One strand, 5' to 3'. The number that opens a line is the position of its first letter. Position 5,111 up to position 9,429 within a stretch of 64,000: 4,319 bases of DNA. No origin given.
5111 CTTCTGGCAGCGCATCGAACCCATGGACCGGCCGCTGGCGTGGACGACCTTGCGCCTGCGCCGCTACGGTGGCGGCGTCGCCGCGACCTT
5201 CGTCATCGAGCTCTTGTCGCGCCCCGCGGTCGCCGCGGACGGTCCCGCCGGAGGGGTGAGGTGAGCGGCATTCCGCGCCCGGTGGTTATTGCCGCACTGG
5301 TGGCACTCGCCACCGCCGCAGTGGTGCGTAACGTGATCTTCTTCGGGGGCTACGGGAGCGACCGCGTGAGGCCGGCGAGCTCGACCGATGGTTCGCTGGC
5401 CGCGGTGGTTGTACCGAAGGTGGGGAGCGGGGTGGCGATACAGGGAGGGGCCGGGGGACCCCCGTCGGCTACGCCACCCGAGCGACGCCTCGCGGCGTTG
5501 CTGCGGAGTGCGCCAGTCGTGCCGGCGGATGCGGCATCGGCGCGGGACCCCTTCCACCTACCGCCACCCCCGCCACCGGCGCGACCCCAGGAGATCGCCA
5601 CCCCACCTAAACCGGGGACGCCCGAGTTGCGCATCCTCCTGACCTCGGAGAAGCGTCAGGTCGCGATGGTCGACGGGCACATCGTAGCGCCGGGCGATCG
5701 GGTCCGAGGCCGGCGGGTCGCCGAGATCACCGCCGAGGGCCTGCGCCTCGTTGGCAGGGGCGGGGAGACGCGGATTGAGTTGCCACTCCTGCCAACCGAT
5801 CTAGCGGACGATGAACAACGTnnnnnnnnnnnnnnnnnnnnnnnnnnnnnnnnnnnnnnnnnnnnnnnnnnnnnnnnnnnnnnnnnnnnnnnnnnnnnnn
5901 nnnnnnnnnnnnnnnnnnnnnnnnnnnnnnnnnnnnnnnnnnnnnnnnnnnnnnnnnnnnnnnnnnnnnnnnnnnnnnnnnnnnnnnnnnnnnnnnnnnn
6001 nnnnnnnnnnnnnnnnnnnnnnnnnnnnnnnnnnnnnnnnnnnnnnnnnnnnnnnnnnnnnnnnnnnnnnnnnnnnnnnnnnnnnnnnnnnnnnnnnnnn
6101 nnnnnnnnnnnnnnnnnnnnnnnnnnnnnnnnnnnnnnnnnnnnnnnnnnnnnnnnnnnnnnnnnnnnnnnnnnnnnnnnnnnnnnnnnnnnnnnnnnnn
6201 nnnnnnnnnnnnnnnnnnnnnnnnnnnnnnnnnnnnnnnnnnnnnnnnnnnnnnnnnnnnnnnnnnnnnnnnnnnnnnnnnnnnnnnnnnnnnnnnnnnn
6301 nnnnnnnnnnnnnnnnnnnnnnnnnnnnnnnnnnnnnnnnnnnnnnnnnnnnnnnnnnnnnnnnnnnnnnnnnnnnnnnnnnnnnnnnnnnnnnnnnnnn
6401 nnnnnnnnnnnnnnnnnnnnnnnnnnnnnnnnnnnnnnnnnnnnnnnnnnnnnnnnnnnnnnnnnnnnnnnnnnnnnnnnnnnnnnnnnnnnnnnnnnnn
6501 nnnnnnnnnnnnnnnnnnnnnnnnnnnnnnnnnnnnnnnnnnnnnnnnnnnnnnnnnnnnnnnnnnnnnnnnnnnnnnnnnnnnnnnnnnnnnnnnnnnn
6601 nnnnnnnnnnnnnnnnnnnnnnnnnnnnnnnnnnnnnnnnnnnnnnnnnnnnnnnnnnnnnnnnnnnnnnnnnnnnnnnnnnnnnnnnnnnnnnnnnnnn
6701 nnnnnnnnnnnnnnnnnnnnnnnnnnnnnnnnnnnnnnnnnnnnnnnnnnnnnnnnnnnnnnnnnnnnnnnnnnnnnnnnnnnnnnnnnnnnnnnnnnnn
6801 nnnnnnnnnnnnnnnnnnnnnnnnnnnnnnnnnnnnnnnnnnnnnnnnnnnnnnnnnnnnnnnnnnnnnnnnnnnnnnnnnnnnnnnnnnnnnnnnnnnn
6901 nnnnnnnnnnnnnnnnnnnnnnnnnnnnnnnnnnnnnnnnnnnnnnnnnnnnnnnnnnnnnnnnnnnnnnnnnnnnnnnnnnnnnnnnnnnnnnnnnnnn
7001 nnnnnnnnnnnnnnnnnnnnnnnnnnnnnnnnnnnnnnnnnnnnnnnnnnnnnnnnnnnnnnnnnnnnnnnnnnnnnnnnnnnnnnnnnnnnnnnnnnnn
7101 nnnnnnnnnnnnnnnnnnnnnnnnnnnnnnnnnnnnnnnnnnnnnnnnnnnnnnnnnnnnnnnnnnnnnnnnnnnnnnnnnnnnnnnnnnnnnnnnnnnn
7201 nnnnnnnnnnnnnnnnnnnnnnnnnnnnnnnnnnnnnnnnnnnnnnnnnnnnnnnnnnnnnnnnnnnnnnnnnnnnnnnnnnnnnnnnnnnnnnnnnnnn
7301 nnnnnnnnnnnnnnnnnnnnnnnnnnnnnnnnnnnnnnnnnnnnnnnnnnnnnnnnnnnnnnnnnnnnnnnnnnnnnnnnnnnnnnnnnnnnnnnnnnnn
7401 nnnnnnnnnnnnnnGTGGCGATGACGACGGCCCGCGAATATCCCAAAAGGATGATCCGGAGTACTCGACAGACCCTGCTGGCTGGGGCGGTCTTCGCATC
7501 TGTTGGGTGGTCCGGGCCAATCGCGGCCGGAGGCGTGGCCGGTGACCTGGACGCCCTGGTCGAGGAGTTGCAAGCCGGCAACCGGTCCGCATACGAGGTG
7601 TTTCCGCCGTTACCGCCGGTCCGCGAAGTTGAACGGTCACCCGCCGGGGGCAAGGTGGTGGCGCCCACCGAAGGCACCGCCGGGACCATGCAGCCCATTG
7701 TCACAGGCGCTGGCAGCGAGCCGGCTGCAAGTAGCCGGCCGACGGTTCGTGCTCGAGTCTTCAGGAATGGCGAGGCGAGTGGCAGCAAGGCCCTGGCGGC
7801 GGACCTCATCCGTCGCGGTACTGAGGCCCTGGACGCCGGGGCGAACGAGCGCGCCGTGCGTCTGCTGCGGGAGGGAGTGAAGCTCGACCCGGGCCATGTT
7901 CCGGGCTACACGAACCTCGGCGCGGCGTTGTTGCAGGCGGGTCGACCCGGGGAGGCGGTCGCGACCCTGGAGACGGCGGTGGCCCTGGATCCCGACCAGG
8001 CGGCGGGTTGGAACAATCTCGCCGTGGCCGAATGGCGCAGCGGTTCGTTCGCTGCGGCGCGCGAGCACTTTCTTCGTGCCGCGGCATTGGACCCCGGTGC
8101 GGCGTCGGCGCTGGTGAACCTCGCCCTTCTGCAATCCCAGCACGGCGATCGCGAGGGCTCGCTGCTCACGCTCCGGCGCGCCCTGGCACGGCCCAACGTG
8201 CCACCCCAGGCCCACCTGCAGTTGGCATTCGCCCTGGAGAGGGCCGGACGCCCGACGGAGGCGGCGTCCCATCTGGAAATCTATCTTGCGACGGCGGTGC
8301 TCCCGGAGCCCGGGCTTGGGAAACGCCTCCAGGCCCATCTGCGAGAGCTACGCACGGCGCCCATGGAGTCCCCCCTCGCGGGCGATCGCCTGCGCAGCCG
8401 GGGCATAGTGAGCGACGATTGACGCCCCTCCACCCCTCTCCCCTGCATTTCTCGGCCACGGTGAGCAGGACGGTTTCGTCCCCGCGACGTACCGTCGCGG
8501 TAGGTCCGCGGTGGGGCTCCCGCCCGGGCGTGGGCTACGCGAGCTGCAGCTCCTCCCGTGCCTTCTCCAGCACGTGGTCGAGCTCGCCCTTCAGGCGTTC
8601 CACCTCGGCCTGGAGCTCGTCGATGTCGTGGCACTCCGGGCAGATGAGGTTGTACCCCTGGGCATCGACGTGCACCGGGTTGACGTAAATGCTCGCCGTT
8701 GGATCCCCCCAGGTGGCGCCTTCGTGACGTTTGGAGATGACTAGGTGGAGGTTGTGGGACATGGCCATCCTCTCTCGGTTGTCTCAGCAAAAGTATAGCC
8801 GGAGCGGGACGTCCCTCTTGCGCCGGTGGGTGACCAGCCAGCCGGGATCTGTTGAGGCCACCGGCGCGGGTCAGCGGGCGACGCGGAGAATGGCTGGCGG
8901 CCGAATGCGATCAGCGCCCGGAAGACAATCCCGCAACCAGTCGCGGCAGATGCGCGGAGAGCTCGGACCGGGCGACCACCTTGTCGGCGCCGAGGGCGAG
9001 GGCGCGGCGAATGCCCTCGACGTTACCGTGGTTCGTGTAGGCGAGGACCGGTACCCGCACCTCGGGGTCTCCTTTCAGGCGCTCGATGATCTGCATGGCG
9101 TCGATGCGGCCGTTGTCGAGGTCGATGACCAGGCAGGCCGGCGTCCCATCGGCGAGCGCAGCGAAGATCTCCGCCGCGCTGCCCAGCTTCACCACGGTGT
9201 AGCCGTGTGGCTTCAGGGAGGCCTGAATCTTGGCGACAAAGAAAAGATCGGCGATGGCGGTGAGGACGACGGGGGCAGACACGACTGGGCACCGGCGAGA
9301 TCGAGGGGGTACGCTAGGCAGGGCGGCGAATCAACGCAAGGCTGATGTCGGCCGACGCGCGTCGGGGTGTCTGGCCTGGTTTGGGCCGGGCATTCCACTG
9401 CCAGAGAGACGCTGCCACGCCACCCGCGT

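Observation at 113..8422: Compact T2SS/T4P-like assembly cluster with a GspL-like PilM-PilN fusion and a self-lipidated short secretin, but no pilins in view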

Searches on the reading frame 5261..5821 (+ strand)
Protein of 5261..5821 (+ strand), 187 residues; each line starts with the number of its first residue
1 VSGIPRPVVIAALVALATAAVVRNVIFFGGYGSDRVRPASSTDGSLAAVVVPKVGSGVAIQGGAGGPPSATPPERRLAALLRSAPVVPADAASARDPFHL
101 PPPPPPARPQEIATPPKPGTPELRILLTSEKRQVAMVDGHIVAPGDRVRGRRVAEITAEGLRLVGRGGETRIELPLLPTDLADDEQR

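Call 6: search_protein_families(library=pfam, proteins=[window:5261-5821:+], max_evalue=0.1)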
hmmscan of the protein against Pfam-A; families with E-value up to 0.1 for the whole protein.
window:5261-5821:+ (187 aa): 0 families

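Call 7: search_protein_families(library=ncbifam, proteins=[window:5261-5821:+], max_evalue=0.1)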
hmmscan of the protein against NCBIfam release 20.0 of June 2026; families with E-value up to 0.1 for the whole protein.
window:5261-5821:+ (187 aa): 0 families

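Call 55: search_solved_structures(query=A5, max_evalue=10, show_alignments=2)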
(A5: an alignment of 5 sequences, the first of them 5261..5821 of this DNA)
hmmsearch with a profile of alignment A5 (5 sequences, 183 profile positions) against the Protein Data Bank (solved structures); distinct sequences matched with E-value up to 10: 4.
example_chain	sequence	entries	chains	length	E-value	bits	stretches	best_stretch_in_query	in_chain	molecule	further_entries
9wg7_12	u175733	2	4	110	0.5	13.6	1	26-83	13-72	ApcG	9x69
5nbb_A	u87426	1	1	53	0.93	12.7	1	138-166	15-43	RNA chaperone ProQ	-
9ya0_AB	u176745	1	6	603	1.3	12.2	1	79-128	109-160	PCR4, TGME49_201220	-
8jjr_f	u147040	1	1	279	4.9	10.3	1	9-78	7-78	PsaF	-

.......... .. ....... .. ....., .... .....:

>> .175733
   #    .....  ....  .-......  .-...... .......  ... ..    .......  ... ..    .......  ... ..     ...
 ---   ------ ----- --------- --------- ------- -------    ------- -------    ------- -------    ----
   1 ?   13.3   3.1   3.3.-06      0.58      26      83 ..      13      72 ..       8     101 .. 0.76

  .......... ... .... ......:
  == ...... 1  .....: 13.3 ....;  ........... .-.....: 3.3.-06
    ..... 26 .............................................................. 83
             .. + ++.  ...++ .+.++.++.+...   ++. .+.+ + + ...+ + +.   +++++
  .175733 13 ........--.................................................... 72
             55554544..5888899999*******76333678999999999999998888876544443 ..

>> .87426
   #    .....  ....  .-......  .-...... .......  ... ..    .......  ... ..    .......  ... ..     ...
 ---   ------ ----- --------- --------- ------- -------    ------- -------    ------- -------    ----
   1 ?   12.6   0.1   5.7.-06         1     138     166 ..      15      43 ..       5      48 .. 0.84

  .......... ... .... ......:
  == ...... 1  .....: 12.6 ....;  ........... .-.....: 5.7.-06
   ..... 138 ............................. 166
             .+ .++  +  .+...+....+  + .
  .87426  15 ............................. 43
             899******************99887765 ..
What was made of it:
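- Tried and rejected: The ORF5 family profile found nothing in PDB sequences (call 55).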

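Call 56: find_homologous_proteins(query=window:5261-5821:+, max_evalue=0.001)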
Query window:5261-5821:+ (187 aa): 4 proteins with E <= 0.001 among 8000 candidates.
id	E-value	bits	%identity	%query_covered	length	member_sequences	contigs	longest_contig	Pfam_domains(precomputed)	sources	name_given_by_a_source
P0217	2.3e-108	378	99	100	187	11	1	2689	-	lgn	-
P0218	7.3e-52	194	58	99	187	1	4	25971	-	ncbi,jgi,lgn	ncbi:MAG: hypothetical protein PVF51_01150 [Nitrospirota bacterium]|jgi:hypothetical protein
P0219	1.7e-39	154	53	99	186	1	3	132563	-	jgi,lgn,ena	jgi:hypothetical protein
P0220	5.8e-32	129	48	99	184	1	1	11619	-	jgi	-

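Call 66: predict_structure(alignment_id=A7)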
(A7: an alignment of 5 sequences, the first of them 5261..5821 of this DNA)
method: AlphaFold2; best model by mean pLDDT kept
length: 187 residues; sequences in the alignment: 5
mean_pLDDT: 60.5   pTM: 0.30
mean pLDDT of the five models: 60.5, 55.3, 54.7, 51.0, 49.9
residues with pLDDT >= 90: 3; 70-90: 70; 50-70: 48; < 50: 66
segments of 3 or more residues with pLDDT < 50: 31-69, 85-95, 108-115, 181-187
pLDDT, mean of each block of 10 residues (from residue 1): 74 89 70 40 33 30 38 56 49 52 59 50 71 78 84 81 80 66 44
secondary structure, 60 per line:
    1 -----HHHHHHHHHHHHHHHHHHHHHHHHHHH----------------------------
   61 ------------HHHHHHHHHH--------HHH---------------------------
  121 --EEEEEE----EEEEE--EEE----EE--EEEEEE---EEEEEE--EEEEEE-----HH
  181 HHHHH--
elements in order: H6-32 H73-82 E123-128 E133-137 E140-142 E151-156 E160-165 E168-173 H179-185
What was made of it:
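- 5261..5824 (+): PilP/MshK/GspC-like protein (187 aa): N-terminal TM helix, Pro-rich linker, DPFxLP motif and C-terminal HR beta-domain (aa ~121-175, nt 5621-5785). It has no Cys and therefore no lipobox. In the AF2 model the C-terminal domain has pLDDT 71-84 (call 66).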

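Call 69: fold_search(model_id=the predicted structure, library=pdb)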
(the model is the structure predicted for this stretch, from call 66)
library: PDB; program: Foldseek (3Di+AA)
matches with E <= 10: 250; with E <= 0.001: 0
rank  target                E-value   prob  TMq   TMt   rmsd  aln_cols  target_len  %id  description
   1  3oss_C                8.3e-02  1.00  0.27  0.73   2.1        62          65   21  The crystal structure of enterotoxigenic Escherichia coli GspC-GspD complex from the type II secretion system (released 2011-08-03)
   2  3jc8_Pa               8.8e-02  0.54  0.25  0.29  35.6       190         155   19  Architectural model of the type IVa pilus machine in a piliated state (released 2016-03-16)
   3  4wfw                  1.4e-01  1.00  0.27  0.56   1.7        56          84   11  The crystal structure of Dickeya dadantii GspB from the type 2 secretion system (released 2015-09-30)
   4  6hcg_e                2.5e-01  0.95  0.25  0.62   3.0        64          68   23  Klebsiella pneumoniae type II secretion system outer membrane complex. PulD, PulS and PulC HR domain. (released 2019-11-27)
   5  8j99_A                7.2e-01  0.23  0.14  0.19   7.1        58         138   17  Human 3-methylcrotonyl-CoA carboxylase in BCS-mcoa state (released 2024-05-08)
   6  8k2v_A                8.7e-01  0.18  0.14  0.13   7.3        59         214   17  3-Methylcrotonyl-CoA Carboxylase in MCCD state with Acetyl CoA (released 2024-07-10)
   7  9h6f_A                1.1e+00  0.13  0.13  0.04  10.1        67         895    7  Bacteroides ovatus GH98 endoxylanase in complex with arabino-xylooligosaccharide (released 2025-11-05)
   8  9h6g_B                1.1e+00  0.12  0.13  0.04  10.2        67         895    7  Inactive Bacteroides ovatus GH98 endoxylanase E361A in complex with arabino-xylooligosaccharide (released 2025-11-05)
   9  2m3x_MODEL_1_A        1.3e+00  0.16  0.15  0.19   8.2        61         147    8  Solution structure of Ph1500: a homohexameric protein centered on a 12-bladed beta-propeller (released 2014-01-29)
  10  8jxm_B                1.3e+00  0.16  0.15  0.06   8.9        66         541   14  Human 3-methylcrotonyl-CoA carboxylase in BCCP-H2 state with MCoA (released 2024-07-03)
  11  8t19_A                1.4e+00  0.25  0.13  0.27   6.5        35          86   26  RiPP precursor peptide recognition element (RRE) domain of Ocin-ThiF-like partner protein, PbtF, bound to an 8 residue (released 2024-06-12)
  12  7prl                  1.4e+00  0.16  0.16  0.09   9.7        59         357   19  MUC2 D1 with Cu(II) (released 2022-10-26)
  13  7qo5_H                1.4e+00  0.10  0.15  0.08   8.8        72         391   18  26S proteasome Rpt1-RK -Ubp6-UbVS complex in the si state (released 2022-03-16)
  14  9h6g_A                1.5e+00  0.11  0.13  0.04  10.3        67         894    9  Inactive Bacteroides ovatus GH98 endoxylanase E361A in complex with arabino-xylooligosaccharide (released 2025-11-05)
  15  9h6h_B                1.6e+00  0.11  0.13  0.04  10.1        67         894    9  Bacteroides ovatus GH98 endoxylanase with Seleno-methionine substituents (released 2025-11-05)
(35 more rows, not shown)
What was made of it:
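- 5261..5824 (+): Foldseek's top four hits are GspC-HR, PilP, GspB and PulC-HR (call 69).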

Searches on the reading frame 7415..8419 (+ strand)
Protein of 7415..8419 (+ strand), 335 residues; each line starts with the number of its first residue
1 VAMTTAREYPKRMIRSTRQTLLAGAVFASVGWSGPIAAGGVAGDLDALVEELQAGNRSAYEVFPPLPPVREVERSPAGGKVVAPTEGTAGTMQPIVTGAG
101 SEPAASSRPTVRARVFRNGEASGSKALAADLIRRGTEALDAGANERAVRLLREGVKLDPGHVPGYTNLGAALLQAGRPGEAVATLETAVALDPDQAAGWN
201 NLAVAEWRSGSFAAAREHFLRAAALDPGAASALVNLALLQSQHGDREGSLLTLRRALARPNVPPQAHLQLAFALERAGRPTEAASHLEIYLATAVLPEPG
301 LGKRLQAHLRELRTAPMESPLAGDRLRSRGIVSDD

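Call 6: search_protein_families(library=pfam, proteins=[window:7415-8419:+], max_evalue=0.1)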
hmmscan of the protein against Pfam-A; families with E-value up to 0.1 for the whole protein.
window:7415-8419:+ (335 aa): 18 families
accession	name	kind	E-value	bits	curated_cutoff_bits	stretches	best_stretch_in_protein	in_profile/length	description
PF07719.23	TPR_2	-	1.1e-19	69.3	27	2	196-228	1-33/34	Tetratricopeptide repeat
PF13432.12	TPR_16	-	1.1e-16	61.3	32.7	3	168-230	3-65/65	Tetratricopeptide repeat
PF13428.12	TPR_14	-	1.6e-15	56.5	23.5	3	166-204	5-43/44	Tetratricopeptide repeat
PF00515.34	TPR_1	-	4.3e-15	55.2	27.8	2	164-194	3-33/34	Tetratricopeptide repeat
PF13431.12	TPR_17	-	5e-15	54.9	24.4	1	151-182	2-33/34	Tetratricopeptide repeat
PF13414.12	TPR_11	-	2.4e-14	53.2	26.8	3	172-210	4-42/42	TPR repeat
PF14559.12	TPR_19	-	4.9e-14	52.8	25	2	138-199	1-62/68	Tetratricopeptide repeat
PF13181.12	TPR_8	-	6.9e-12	45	25.7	1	164-194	3-33/34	Tetratricopeptide repeat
PF13424.12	TPR_12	-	1.2e-10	41.9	30.1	2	195-258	2-73/77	Tetratricopeptide repeat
PF13176.12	TPR_7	-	8.1e-08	32.2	27.9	0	166-194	3-33/36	Tetratricopeptide repeat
PF13371.12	TPR_9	-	4.1e-07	30.4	35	2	169-234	2-67/73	Tetratricopeptide repeat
PF07721.20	TPR_4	-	1.1e-06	29.1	27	2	166-186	5-25/26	Tetratricopeptide repeat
PF13174.12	TPR_6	-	3.6e-05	24.6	26.3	0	265-290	1-26/33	Tetratricopeptide repeat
PF03704.23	BTAD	-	0.00077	20.3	22.1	0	169-312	13-141/146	Bacterial transcriptional activator domain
PF13374.12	TPR_10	-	0.0013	19.1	27.5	0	200-224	6-30/42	Tetratricopeptide repeat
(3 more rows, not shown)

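Call 7: search_protein_families(library=ncbifam, proteins=[window:7415-8419:+], max_evalue=0.1)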
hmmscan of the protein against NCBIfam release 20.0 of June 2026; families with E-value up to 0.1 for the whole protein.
window:7415-8419:+ (335 aa): 19 families
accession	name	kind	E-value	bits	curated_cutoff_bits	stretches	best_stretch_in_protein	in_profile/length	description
TIGR02917.1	PEP_TPR_lipo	equivalog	1.2e-14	53.1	312.2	1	131-288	739-895/899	XrtA/PEP-CTERM system TPR-repeat protein PrsT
NF040959.1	MamA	equivalog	5.6e-13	48.8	200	1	134-287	43-196/204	magnetosome protein MamA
NF052415.1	T3SS_chap_SctY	equivalog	4.5e-11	43.2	70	2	139-218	17-99/106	type III secretion apparatus assembly chaperone SctY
TIGR02521.1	type_IV_pilW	equivalog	7.9e-11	41.9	154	1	141-291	78-229/234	type IV pilus biogenesis/stability protein PilW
NF033920.0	C39_PA2778_fam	equivalog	9.8e-10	38.3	150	1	126-226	154-254/255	PA2778 family cysteine peptidase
TIGR02552.1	LcrH_SycD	equivalog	1.4e-07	31.3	104.8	2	171-261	27-117/136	SycD/LcrH family type III secretion system chaperone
NF008520.0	PRK11447.1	equivalog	1.9e-05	22.6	858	1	134-202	275-345/1157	cellulose synthase complex outer membrane protein BcsC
TIGR00990.1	3a0801s09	subfamily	4.7e-05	22.2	757.25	1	127-259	330-462/615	mitochondrial import receptor subunit TOM70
NF033762.1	social_mot_Tgl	equivalog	8.3e-05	22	225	1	141-220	149-228/252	social motility TPR repeat lipoprotein Tgl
NF047558.1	TPR_END_plus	domain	8.5e-05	22.4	32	0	165-194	2-31/56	TPR end-of-group domain-containing protein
TIGR03939.1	PGA_TPR_OMP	equivalog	0.00012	20.5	366.65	1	168-317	59-206/800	poly-beta-1,6 N-acetyl-D-glucosamine export porin PgaA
NF033758.1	gliding_GltE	equivalog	0.00055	19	225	1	154-260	78-184/411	adventurous gliding motility TPR repeat lipoprotein GltE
NF008757.0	PRK11788.1-5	equivalog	0.0019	17.4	363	1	167-292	185-310/388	lipopolysaccharide assembly protein LapB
TIGR00540.1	TPR_hemY_coli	hypoth_equivalog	0.0027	16.5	142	1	141-249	274-378/385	heme biosynthesis-associated TPR protein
NF007302.0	PRK09782.1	equivalog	0.0056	14.7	1223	1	141-255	592-705/990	phage receptor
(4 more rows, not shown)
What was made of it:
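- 7415..8422 (+): Exported TPR protein (335 aa) in the MshN position. It is a candidate secretin-assembly factor. There are many TPR hits (call 6) and weak PilW and Tgl similarity (call 7).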

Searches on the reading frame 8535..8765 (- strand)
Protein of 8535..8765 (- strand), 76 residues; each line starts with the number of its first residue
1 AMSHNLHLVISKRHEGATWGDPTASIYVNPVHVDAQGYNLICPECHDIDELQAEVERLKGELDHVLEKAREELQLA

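Call 29: search_protein_families(library=pfam, proteins=[window:8535-8765:-], max_evalue=0.1)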
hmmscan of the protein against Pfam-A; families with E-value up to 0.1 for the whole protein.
window:8535-8765:- (76 aa): 2 families
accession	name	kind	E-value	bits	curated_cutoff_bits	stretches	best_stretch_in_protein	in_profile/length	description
PF04977.20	DivIC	-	0.0018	18.5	28.9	1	48-75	40-67/80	Septum formation initiator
PF14197.11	Cep57_CLD_2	-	0.011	16.2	27.1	1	45-67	44-66/67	Centrosome localisation domain of PPC89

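Call 30: search_protein_families(library=ncbifam, proteins=[window:8535-8765:-], max_evalue=0.1)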
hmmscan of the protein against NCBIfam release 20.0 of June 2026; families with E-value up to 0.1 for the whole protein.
window:8535-8765:- (76 aa): 0 families

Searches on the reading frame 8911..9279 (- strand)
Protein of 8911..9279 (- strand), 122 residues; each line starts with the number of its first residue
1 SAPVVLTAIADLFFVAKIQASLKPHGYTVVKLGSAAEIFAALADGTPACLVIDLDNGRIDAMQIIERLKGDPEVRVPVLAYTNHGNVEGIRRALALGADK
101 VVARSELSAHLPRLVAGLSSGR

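Call 29: search_protein_families(library=pfam, proteins=[window:8911-9279:-], max_evalue=0.1)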
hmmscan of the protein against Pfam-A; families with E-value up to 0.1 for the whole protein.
window:8911-9279:- (122 aa): 2 families
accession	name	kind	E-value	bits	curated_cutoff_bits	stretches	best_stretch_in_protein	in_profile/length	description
PF00072.30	Response_reg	-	2.7e-08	34.4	30.2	1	16-105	12-100/111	Response regulator receiver domain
PF03709.21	OKR_DC_1_N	-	0.015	16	29.3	1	15-88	6-76/111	Orn/Lys/Arg decarboxylase, N-terminal domain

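Call 30: search_protein_families(library=ncbifam, proteins=[window:8911-9279:-], max_evalue=0.1)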
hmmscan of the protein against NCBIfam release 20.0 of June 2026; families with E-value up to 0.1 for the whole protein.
window:8911-9279:- (122 aa): 30 families (the best 25 are shown)
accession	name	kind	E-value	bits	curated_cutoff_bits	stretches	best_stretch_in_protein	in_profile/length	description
NF006900.1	PRK09390.1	equivalog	1.3e-06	28.1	255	1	22-99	24-100/203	response regulator FixJ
NF045914.1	RespRegNblR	equivalog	1.5e-06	27.9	300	1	2-105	6-108/228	response regulator transcription factor NblR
NF051870.1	NAssimRespRegNtrX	equivalog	1e-05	24.7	600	1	20-102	19-102/452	nitrogen assimilation response regulator NtrX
NF012023.0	PRK15479.1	equivalog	6.1e-05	22.7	337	1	20-105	18-102/224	transcriptional regulator TctD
NF033791.1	ActR_PrrA_rreg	equivalog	7.1e-05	22.9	250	1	11-103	10-101/173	ActR/PrrA/RegA family redox response regulator transcription factor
TIGR02154.1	PhoB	equivalog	9.7e-05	21.8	296.2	1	18-104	18-105/226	phosphate regulon transcriptional regulator PhoB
TIGR01818.1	ntrC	equivalog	0.00013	20.9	558.6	1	19-98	15-93/463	nitrogen regulation protein NR(I)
NF045944.1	ResRegRpaBCyano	equivalog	0.00014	21.4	330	1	19-104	14-97/229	response regulator transcription factor RpaB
NF041946.1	LuxO_transreg_Vib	equivalog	0.00037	19.4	800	1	18-101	12-94/463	quorum-sensing sigma-54 dependent transcriptional regulator LuxO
NF007969.0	PRK10693.1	equivalog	0.00069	18.7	329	1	13-102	18-106/337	two-component system response regulator RssB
NF007928.2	PRK10643.1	equivalog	0.00074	19.2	330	1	11-103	9-100/216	two-component system response regulator PmrA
NF045505.1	RR_RssB_Pseudo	equivalog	0.001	18.2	700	1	16-100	19-102/394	two-component system response regulator RssB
NF040689.1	MtrAB_MtrA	equivalog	0.0013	18.2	300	1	18-104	14-98/219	MtrAB system response regulator MtrA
NF008176.1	PRK10923.1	equivalog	0.0014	17.3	620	1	21-98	22-98/469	nitrogen regulation protein NR(I)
NF008078.0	PRK10816.1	equivalog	0.0015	18.1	336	1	17-104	15-101/223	two-component system response regulator PhoP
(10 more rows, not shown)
